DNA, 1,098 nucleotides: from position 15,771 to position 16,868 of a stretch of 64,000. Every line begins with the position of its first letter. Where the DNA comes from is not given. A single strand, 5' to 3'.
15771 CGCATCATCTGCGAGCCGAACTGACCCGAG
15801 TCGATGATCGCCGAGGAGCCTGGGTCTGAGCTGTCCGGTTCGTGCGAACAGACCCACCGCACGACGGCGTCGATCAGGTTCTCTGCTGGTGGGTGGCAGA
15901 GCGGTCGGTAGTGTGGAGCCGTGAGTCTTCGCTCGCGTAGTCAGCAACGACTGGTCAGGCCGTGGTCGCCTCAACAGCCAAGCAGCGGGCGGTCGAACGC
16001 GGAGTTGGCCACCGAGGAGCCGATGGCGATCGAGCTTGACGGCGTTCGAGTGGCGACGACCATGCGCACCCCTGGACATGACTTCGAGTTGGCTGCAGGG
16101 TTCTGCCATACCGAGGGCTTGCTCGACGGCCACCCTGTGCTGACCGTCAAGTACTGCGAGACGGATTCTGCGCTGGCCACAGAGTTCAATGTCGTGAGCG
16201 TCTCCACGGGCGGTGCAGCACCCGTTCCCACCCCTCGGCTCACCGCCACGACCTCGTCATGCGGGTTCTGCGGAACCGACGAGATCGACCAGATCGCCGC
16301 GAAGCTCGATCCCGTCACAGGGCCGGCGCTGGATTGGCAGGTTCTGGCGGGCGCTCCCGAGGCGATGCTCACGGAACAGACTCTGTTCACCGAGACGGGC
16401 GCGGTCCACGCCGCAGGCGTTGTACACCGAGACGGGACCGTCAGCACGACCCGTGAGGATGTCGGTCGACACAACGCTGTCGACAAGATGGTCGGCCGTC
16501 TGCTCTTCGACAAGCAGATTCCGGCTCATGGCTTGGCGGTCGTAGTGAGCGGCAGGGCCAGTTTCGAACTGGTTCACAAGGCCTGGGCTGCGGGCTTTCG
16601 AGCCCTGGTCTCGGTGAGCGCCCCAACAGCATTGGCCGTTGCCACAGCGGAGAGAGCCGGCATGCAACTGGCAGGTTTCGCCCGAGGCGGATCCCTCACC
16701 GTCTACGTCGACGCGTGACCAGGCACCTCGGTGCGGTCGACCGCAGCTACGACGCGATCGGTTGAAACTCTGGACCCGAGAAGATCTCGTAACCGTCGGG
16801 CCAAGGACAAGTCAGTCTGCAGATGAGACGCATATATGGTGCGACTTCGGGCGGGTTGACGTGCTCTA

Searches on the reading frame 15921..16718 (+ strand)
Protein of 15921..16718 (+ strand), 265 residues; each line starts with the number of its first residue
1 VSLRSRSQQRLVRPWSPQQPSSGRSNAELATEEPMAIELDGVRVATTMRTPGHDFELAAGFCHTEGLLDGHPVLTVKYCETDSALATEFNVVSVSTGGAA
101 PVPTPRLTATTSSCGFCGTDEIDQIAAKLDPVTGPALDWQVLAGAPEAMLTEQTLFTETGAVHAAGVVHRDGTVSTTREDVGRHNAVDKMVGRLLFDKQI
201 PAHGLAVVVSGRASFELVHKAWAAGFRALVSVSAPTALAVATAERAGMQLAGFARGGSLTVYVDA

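Call 3: search_protein_families(library=pfam, proteins=[window:15921-16718:+], max_evalue=1)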
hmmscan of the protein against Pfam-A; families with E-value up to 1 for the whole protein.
window:15921-16718:+ (265 aa): 2 families
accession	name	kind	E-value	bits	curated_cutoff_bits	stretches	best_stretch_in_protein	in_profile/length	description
PF02634.21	FdhD-NarQ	-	1.8e-58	198.5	27.2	1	30-263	1-231/237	FdhD/NarQ family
PF01011.28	PQQ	-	0.14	11.2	26.7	1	137-209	509-585/595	Glucose/ethanol/alcohol dehydrogenase, beta-propeller domain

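Call 4: search_protein_families(library=ncbifam, proteins=[window:15921-16718:+], max_evalue=1)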
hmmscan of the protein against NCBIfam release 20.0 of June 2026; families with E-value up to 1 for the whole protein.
window:15921-16718:+ (265 aa): 3 families
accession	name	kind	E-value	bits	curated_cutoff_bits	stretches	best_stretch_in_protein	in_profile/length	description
NF001943.0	PRK00724.1-2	equivalog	8.3e-69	231.6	269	1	26-263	23-267/274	formate dehydrogenase accessory sulfurtransferase FdhD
TIGR00129.1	fdhD_narQ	equivalog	5.8e-40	137.2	140.9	1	27-264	3-231/237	formate dehydrogenase accessory sulfurtransferase FdhD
NF011464.0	PRK14879.1-7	equivalog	0.16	11.7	246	1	159-229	116-184/221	Kae1-associated kinase Bud32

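Call 85: find_homologous_proteins(query=window:15921-16718:+, max_evalue=1e-30)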
Query window:15921-16718:+ (265 aa): 7660 proteins with E <= 1e-30 among 8000 candidates; the best 120 are listed.
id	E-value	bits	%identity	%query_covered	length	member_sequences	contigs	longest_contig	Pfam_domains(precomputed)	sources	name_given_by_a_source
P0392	2.1e-153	527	91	100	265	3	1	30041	PF02634.22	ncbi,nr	ncbi:MAG: formate dehydrogenase accessory sulfurtransferase FdhD [Acidimicrobiaceae bacterium]|nr:fo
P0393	1.3e-149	515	90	98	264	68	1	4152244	PF02634.22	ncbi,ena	-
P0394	4.6e-148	510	89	100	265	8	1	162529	PF02634.22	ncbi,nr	ncbi:MAG: formate dehydrogenase accessory sulfurtransferase FdhD [Acidimicrobiaceae bacterium]|nr:fo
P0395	5.6e-142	490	98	87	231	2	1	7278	PF02634.22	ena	-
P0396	1.8e-139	482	96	87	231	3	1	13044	PF02634.22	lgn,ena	-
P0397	5.4e-138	477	81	99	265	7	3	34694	PF02634.22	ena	-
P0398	5.1e-134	464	93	87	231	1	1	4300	PF02634.22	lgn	-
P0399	1.4e-132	459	92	87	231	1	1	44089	PF02634.22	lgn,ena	-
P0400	4.7e-131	454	91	87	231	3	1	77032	PF02634.22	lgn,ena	-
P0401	1.5e-124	433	77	100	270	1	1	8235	PF02634.22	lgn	-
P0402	3.7e-122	425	74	100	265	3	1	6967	PF02634.22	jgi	-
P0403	5.3e-120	418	74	100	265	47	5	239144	PF02634.22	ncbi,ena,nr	ncbi:MAG: formate dehydrogenase accessory sulfurtransferase FdhD [Acidimicrobiales bacterium]|nr:for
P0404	5.3e-120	418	75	99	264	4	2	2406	PF02634.22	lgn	-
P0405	5.5e-120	418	74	100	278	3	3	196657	PF02634.22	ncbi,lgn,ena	-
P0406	2.2e-119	416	72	100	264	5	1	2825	PF02634.22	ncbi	-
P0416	3.9e-117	408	73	99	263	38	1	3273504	PF02634.22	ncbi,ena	-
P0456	4.1e-110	385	79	86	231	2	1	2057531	PF02634.22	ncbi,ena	-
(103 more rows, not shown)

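Call 86: find_encoding_contigs(protein=P0397, flank=5000, max_places=2)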
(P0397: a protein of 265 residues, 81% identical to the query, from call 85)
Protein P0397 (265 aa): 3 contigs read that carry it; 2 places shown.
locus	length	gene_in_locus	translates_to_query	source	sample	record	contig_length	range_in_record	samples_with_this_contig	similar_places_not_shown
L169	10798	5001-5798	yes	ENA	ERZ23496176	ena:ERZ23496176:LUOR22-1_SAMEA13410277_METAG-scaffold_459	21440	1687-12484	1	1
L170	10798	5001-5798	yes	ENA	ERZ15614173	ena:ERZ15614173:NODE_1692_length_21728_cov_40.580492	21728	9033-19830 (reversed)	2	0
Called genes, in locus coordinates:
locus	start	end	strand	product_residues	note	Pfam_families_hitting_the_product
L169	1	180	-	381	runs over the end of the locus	PF13784:Fic_N, PF02661:Fic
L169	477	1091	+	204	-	PF13399:LytR_C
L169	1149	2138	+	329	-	PF02595:Gly_kinase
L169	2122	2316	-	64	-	-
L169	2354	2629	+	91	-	PF02597:ThiS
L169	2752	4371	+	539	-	PF00118:Cpn60_TCP1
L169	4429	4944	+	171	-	PF08768:THAP4_heme-bd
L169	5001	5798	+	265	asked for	PF02634:FdhD-NarQ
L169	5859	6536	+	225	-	PF06778:Chlor_dismutase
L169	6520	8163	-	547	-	PF02538:Hydantoinase_B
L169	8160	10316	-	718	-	PF05378:Hydant_A_N, PF01968:Hydantoinase_A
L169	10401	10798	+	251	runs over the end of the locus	PF01596:Methyltransf_3 (weak), PF13578:Methyltransf_24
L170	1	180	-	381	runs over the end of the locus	PF13784:Fic_N, PF02661:Fic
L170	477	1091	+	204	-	PF13399:LytR_C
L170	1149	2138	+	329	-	PF02595:Gly_kinase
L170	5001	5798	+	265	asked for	PF02634:FdhD-NarQ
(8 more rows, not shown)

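Call 87: find_encoding_contigs(protein=P0456, flank=5000, max_places=1)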
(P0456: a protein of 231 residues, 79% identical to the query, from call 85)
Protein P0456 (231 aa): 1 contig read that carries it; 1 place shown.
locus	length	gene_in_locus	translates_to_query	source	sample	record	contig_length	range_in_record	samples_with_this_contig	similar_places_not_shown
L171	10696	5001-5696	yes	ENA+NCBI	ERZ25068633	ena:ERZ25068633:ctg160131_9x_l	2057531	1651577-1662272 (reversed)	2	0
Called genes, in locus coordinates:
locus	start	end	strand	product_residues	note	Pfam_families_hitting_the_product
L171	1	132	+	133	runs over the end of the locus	-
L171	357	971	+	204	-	PF13399:LytR_C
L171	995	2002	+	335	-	PF02595:Gly_kinase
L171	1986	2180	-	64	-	-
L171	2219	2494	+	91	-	PF02597:ThiS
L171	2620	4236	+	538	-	PF00118:Cpn60_TCP1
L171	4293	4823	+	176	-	PF08768:THAP4_heme-bd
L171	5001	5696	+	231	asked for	PF02634:FdhD-NarQ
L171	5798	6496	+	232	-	PF06778:Chlor_dismutase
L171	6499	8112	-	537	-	PF02538:Hydantoinase_B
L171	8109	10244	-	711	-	PF05378:Hydant_A_N, PF01968:Hydantoinase_A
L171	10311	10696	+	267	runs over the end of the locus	PF13578:Methyltransf_24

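Call 88: find_encoding_contigs(protein=P0403, flank=5000, max_places=1)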
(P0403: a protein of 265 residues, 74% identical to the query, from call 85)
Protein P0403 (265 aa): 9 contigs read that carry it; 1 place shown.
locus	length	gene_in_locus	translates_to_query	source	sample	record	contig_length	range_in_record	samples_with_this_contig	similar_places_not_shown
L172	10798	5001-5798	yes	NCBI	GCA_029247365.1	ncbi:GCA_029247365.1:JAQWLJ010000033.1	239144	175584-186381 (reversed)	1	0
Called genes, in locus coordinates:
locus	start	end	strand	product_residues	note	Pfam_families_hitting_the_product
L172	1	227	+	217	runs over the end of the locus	PF13399:LytR_C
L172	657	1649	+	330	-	PF02595:Gly_kinase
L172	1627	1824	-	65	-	-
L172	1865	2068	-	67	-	-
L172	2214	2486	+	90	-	-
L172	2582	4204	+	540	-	PF00118:Cpn60_TCP1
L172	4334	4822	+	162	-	PF08768:THAP4_heme-bd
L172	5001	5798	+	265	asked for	PF02634:FdhD-NarQ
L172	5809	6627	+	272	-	PF00491:Arginase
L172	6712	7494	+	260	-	PF00497:SBP_bac_3, PF10613:Lig_chan-Glu_bd (faint)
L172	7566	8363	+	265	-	PF00528:BPD_transp_1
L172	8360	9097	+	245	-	PF02463:SMC_N (weak), PF00005:ABC_tran, PF09818:ABC_ATPase (faint), PF13304:AAA_21 (faint)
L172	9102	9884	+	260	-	PF19420:DDAH_eukar (weak), PF02274:ADI (faint)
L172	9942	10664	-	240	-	PF19798:Sulfotransfer_5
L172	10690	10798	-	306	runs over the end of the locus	PF01063:Aminotran_4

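Call 89: find_encoding_contigs(protein=P0416, flank=5000, max_places=1)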
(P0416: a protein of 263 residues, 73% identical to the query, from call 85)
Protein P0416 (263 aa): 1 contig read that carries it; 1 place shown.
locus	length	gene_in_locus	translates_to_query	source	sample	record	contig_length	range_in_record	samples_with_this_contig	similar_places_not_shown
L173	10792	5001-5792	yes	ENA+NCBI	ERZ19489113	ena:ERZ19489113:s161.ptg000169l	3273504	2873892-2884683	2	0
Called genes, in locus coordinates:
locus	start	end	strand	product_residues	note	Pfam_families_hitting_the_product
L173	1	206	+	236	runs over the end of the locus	-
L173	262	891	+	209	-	PF13399:LytR_C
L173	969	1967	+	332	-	PF02595:Gly_kinase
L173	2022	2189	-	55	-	-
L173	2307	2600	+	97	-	PF02597:ThiS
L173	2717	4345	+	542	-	PF00118:Cpn60_TCP1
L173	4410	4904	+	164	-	PF08768:THAP4_heme-bd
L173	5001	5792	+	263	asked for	PF02634:FdhD-NarQ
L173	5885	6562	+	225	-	PF06778:Chlor_dismutase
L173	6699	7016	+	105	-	-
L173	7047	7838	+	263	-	PF13578:Methyltransf_24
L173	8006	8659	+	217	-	PF12535:Nudix_N, PF00293:NUDIX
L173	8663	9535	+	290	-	PF00561:Abhydrolase_1, PF12146:Hydrolase_4, PF12697:Abhydrolase_6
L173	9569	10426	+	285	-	PF14338:Mrr_N, PF04471:Mrr_cat, PF22722:NA-iREase1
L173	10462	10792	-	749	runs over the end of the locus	PF04879:Molybdop_Fe4S4 (weak), PF00384:Molybdopterin, PF01568:Molydop_binding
